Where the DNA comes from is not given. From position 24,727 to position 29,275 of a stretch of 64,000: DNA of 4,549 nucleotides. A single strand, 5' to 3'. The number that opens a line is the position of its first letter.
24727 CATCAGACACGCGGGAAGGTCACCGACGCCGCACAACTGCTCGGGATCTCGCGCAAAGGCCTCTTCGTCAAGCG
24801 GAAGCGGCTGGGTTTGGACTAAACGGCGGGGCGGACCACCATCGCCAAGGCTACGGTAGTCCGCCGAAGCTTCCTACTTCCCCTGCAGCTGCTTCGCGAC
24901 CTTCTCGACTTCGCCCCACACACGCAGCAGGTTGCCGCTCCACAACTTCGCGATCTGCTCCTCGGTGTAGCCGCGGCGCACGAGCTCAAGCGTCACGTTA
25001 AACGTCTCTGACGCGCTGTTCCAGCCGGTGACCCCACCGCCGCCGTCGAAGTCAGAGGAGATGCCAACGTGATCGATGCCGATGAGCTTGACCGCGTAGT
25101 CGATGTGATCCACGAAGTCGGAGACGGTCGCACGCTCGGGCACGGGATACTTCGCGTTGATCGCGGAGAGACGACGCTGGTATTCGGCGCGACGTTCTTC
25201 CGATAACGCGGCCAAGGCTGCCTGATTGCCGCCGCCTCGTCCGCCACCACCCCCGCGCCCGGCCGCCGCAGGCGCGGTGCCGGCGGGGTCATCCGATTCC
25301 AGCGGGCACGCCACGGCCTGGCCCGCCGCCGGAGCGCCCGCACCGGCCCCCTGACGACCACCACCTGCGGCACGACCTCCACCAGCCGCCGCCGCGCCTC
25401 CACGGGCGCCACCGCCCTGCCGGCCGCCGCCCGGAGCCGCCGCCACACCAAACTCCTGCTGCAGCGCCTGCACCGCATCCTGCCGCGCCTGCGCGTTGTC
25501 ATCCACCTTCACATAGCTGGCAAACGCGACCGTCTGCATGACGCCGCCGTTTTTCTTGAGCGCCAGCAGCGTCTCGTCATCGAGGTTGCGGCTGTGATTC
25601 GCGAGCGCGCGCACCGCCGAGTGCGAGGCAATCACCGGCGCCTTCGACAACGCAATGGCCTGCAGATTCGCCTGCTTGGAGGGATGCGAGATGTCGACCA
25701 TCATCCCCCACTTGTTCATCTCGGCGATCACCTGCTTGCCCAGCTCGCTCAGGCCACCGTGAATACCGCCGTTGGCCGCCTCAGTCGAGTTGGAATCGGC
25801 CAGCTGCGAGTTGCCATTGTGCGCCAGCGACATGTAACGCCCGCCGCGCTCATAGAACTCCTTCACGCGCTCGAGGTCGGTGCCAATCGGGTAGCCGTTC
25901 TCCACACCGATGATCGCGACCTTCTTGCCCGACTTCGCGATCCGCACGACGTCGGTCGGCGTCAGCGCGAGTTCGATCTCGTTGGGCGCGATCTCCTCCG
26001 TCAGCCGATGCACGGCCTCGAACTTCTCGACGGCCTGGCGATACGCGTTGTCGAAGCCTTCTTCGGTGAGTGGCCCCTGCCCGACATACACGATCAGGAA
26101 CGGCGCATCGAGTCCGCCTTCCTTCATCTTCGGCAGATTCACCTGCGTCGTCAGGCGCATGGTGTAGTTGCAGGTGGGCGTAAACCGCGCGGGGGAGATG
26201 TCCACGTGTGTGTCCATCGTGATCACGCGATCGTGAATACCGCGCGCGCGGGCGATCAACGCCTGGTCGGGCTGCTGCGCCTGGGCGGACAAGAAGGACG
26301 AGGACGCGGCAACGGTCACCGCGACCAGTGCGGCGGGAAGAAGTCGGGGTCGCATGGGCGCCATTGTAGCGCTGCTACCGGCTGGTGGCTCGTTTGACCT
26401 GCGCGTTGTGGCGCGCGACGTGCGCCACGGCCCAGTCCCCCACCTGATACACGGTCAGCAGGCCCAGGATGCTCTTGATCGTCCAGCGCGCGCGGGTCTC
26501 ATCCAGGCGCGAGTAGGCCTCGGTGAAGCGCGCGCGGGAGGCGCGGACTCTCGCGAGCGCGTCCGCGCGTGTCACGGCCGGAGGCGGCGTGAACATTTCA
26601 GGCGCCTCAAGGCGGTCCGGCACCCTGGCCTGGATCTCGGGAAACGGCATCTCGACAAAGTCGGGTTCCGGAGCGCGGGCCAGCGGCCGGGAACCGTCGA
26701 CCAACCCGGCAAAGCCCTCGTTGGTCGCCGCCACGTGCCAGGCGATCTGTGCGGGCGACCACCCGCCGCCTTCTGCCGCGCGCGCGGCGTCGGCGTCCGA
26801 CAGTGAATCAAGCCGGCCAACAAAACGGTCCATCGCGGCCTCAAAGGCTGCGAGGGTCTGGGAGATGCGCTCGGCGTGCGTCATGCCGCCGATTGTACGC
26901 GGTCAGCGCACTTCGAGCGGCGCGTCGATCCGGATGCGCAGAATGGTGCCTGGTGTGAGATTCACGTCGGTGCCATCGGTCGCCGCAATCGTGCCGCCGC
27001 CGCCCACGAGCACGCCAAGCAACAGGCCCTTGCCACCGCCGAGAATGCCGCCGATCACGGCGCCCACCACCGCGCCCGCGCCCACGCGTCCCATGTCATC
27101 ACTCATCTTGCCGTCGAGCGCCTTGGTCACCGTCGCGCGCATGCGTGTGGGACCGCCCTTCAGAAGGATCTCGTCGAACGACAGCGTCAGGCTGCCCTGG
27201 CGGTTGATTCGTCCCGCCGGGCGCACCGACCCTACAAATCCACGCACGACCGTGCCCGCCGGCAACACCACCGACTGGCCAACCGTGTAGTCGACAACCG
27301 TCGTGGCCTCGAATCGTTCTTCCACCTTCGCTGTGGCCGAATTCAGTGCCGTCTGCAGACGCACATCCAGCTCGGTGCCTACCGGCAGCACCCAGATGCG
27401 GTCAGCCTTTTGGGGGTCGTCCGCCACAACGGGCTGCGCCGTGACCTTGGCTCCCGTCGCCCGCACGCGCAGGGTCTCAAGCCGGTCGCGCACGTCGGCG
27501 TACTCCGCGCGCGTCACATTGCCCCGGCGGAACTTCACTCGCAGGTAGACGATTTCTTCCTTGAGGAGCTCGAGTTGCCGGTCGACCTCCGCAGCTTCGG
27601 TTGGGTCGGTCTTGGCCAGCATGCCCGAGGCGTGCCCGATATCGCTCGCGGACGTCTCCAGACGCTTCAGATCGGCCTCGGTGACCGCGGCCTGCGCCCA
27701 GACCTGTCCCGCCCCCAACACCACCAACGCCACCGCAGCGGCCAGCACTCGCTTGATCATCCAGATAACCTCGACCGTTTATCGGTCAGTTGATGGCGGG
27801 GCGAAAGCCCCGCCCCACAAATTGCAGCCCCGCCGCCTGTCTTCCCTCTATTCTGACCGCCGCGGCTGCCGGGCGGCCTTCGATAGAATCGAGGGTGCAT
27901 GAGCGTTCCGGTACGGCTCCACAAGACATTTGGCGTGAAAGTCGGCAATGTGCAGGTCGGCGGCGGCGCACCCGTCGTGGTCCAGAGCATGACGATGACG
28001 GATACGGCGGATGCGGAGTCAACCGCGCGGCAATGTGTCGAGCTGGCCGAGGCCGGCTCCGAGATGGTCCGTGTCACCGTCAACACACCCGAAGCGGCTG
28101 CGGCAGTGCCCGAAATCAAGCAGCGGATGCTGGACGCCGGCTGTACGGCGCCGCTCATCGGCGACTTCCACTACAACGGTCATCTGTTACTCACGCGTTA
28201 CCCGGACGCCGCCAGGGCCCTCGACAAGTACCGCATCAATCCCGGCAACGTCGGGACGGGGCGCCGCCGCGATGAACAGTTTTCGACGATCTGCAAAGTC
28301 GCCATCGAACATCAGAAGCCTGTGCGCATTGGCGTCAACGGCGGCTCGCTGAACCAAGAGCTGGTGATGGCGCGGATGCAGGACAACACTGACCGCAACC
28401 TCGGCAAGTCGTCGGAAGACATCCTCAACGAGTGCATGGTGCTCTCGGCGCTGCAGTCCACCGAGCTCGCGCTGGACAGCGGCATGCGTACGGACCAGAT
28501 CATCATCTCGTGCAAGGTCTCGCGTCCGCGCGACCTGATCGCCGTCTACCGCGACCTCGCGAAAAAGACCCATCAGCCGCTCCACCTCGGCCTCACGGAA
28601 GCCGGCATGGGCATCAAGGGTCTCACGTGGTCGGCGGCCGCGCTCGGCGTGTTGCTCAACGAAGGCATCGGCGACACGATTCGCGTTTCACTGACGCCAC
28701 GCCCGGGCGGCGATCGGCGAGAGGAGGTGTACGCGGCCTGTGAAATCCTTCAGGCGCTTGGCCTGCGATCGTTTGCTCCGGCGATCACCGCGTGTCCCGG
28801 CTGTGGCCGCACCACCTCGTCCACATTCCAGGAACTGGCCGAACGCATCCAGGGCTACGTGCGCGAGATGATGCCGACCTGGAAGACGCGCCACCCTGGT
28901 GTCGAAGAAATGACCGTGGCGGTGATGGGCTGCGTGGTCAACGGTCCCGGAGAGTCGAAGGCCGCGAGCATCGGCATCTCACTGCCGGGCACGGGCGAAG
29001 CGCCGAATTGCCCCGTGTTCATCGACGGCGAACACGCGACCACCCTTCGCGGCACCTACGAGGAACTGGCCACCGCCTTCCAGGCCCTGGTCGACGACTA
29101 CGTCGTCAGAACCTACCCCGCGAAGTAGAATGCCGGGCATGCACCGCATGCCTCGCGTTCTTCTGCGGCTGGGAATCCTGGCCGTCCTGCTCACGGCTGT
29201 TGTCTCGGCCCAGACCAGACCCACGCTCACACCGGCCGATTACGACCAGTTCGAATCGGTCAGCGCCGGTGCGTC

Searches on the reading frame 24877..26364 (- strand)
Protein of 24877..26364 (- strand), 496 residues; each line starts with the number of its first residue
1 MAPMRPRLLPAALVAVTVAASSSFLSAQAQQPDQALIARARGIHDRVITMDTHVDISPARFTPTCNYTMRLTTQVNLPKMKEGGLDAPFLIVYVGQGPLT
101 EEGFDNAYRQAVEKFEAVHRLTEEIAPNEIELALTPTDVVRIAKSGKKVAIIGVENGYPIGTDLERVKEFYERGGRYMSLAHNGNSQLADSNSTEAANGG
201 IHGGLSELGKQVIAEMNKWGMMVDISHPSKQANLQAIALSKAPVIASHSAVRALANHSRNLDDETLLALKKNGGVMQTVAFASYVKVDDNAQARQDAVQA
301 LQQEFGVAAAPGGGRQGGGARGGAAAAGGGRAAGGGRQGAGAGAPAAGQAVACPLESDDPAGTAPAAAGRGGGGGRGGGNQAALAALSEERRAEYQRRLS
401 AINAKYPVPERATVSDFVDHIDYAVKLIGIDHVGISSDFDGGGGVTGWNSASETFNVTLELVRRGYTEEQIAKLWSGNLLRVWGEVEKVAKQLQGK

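Call 41: search_protein_families(library=pfam, proteins=[window:24877-26364:-], max_evalue=0.00001)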
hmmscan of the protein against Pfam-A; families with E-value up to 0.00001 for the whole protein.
window:24877-26364:- (496 aa): 1 family
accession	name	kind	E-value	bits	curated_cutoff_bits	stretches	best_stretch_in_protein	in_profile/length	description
PF01244.27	Peptidase_M19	-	9.9e-91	304.6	26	1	44-484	3-318/319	Membrane dipeptidase (Peptidase family M19)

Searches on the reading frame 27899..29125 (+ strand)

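Call 41: search_protein_families(library=pfam, proteins=[window:27899-29125:+], max_evalue=0.00001)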
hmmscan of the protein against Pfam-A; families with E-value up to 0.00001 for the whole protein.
window:27899-29125:+ (409 aa): 1 family
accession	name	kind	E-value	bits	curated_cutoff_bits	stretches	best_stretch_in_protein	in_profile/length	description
PF04551.19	GcpE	-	2.9e-109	365.7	32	1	12-398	3-341/343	GcpE protein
